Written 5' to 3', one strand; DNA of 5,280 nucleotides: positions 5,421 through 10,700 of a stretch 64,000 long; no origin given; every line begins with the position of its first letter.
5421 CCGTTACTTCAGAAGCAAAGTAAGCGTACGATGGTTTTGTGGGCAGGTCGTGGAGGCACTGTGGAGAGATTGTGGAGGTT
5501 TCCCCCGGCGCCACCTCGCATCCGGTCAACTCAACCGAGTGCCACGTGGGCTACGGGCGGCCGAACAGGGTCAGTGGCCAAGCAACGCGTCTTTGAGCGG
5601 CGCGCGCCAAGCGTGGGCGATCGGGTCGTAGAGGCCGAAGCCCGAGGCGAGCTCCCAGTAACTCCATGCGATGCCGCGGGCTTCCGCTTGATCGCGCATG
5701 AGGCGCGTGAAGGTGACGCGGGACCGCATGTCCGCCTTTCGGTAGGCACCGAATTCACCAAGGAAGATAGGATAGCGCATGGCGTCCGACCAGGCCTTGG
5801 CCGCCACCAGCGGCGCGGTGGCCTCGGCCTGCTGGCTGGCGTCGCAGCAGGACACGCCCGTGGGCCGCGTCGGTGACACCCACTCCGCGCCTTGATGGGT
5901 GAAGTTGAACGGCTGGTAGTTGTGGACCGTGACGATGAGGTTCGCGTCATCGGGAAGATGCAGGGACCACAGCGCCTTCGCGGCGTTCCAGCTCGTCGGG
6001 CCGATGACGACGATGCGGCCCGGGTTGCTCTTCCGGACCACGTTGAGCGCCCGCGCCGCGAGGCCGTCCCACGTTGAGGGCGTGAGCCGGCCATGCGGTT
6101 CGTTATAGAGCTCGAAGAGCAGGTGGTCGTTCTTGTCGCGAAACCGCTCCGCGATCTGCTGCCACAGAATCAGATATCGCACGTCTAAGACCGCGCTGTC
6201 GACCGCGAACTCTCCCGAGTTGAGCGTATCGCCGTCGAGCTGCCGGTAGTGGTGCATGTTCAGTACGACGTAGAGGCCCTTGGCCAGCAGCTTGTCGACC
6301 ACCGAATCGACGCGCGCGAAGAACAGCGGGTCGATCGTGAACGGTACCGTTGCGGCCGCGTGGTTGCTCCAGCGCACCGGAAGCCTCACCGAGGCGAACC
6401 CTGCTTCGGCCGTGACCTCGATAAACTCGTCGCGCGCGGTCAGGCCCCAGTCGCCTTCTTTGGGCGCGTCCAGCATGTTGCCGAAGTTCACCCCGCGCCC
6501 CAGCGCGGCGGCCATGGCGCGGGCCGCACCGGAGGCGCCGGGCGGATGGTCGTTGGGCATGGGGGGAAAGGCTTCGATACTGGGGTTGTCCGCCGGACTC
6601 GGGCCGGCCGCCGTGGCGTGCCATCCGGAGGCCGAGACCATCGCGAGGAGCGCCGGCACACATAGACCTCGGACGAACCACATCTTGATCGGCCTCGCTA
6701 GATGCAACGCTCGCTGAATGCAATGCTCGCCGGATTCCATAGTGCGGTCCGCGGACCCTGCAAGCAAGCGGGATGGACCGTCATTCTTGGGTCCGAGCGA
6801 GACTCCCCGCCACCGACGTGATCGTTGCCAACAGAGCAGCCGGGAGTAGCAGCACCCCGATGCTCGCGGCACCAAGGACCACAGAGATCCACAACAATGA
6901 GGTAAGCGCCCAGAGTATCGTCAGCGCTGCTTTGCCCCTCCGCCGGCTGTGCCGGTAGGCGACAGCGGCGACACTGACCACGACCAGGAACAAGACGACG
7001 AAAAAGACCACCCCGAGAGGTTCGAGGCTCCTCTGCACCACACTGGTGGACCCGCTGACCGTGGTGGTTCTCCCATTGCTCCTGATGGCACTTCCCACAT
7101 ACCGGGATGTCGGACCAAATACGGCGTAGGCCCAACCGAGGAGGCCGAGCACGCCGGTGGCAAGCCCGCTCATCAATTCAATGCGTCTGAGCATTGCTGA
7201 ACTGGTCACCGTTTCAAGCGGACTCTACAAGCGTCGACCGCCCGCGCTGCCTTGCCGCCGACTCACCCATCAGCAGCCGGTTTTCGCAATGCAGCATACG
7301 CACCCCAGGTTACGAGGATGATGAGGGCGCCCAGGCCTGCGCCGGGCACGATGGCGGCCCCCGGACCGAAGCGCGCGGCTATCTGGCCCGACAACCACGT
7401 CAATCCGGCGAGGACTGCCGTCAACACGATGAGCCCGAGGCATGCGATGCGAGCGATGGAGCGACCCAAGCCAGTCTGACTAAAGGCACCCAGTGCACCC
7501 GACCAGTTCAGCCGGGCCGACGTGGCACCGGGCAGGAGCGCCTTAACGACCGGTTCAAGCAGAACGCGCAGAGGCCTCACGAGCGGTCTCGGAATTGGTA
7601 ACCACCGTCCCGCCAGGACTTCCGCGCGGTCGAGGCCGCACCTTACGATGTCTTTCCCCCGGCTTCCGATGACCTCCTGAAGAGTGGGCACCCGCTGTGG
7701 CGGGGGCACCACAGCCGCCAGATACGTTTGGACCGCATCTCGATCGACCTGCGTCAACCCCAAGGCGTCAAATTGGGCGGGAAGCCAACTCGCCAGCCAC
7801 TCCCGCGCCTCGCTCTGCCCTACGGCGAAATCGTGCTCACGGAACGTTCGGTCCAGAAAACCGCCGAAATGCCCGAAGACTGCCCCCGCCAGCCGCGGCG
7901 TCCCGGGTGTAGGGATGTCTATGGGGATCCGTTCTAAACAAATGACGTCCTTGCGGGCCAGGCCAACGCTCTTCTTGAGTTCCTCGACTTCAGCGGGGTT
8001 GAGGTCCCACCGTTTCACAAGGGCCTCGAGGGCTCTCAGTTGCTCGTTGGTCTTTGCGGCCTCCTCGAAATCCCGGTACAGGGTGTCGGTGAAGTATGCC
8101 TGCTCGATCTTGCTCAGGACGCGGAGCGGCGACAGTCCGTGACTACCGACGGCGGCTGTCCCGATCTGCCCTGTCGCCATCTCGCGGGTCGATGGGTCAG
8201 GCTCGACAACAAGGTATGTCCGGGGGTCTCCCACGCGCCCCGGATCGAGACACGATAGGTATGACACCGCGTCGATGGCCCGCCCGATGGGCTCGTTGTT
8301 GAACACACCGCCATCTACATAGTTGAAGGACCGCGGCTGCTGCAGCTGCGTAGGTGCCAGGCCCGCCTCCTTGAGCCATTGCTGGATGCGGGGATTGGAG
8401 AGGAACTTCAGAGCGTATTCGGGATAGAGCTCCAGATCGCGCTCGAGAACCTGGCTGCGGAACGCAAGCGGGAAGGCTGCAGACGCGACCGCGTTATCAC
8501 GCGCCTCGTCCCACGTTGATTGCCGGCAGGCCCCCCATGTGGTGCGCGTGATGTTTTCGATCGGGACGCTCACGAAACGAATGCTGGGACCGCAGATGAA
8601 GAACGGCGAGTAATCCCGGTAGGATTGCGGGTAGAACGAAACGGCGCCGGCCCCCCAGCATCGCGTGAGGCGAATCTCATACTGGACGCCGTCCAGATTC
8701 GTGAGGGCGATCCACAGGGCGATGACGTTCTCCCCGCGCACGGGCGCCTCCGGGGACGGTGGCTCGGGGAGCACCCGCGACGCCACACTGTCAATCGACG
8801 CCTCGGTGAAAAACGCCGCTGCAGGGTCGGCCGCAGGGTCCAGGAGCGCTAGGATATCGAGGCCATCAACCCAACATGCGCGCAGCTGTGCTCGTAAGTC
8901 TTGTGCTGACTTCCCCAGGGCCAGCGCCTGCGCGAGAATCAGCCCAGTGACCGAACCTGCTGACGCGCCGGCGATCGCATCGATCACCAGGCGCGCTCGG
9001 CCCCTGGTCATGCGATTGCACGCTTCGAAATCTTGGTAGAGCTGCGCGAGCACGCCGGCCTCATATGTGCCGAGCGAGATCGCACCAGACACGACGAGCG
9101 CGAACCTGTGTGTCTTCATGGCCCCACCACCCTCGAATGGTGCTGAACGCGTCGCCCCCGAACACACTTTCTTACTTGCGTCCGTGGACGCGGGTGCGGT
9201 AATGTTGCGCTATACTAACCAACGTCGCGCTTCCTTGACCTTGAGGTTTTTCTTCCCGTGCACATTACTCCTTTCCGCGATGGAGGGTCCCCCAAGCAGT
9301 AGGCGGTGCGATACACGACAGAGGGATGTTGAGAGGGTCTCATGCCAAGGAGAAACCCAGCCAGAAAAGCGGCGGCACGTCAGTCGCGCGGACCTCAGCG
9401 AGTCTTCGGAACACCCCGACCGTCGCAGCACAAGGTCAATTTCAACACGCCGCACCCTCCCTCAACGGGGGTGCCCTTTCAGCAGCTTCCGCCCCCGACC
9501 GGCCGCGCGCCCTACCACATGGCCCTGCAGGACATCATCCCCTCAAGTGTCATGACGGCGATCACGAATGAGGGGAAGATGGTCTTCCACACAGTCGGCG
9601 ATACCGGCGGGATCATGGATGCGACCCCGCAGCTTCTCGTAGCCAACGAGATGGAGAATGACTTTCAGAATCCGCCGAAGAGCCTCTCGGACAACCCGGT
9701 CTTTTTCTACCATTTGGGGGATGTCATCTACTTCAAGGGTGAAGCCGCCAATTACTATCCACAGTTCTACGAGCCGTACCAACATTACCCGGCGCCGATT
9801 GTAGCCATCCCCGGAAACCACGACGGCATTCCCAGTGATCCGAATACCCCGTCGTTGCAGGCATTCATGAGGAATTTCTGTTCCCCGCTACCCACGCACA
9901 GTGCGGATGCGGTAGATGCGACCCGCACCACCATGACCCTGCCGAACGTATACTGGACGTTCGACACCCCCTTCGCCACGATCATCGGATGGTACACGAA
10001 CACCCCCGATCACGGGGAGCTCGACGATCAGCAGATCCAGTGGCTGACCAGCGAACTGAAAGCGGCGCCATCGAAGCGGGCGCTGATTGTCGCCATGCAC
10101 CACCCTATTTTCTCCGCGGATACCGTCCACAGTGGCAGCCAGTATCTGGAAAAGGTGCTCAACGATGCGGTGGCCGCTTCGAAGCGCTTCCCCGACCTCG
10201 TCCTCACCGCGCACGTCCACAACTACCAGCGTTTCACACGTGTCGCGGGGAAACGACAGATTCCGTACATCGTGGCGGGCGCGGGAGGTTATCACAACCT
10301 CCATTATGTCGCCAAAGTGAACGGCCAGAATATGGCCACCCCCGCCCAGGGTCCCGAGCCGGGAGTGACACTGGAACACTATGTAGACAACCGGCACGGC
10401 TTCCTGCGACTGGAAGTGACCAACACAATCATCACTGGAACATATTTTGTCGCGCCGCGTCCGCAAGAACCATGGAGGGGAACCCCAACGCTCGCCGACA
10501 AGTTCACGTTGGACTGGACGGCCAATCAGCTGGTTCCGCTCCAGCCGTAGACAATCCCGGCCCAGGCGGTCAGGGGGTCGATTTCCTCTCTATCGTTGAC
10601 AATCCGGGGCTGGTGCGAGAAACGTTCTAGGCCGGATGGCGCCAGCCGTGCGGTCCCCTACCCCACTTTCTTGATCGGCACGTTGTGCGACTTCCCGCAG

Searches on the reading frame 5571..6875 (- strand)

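Call 41: search_protein_families(library=pfam, proteins=[window:5571-6875:-], max_evalue=0.0001)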
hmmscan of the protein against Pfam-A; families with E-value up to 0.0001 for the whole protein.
window:5571-6875:- (434 aa): 1 family
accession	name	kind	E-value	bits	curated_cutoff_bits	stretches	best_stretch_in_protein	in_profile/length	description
PF00150.24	Cellulase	-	8.1e-49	167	23.5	1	143-409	17-268/272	Cellulase (glycosyl hydrolase family 5)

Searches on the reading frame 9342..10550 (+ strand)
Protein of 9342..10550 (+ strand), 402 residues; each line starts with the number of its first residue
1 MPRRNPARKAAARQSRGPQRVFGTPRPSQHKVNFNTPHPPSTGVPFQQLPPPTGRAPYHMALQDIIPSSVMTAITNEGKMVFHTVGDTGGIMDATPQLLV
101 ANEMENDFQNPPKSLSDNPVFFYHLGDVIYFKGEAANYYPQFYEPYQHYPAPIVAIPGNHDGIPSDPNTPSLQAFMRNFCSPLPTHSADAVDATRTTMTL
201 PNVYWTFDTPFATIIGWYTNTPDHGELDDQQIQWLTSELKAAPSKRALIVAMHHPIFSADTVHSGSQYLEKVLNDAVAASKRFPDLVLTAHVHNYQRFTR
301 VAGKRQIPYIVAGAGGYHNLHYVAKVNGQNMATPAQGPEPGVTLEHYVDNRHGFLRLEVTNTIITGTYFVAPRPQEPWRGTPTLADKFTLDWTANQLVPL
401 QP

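Call 41: search_protein_families(library=pfam, proteins=[window:9342-10550:+], max_evalue=0.0001)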
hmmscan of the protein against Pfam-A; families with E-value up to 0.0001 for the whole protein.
window:9342-10550:+ (402 aa): 1 family
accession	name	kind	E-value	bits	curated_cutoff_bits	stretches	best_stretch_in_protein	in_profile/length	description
PF00149.33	Metallophos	-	1e-11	46.1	21.5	1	84-295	5-191/191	Calcineurin-like phosphoesterase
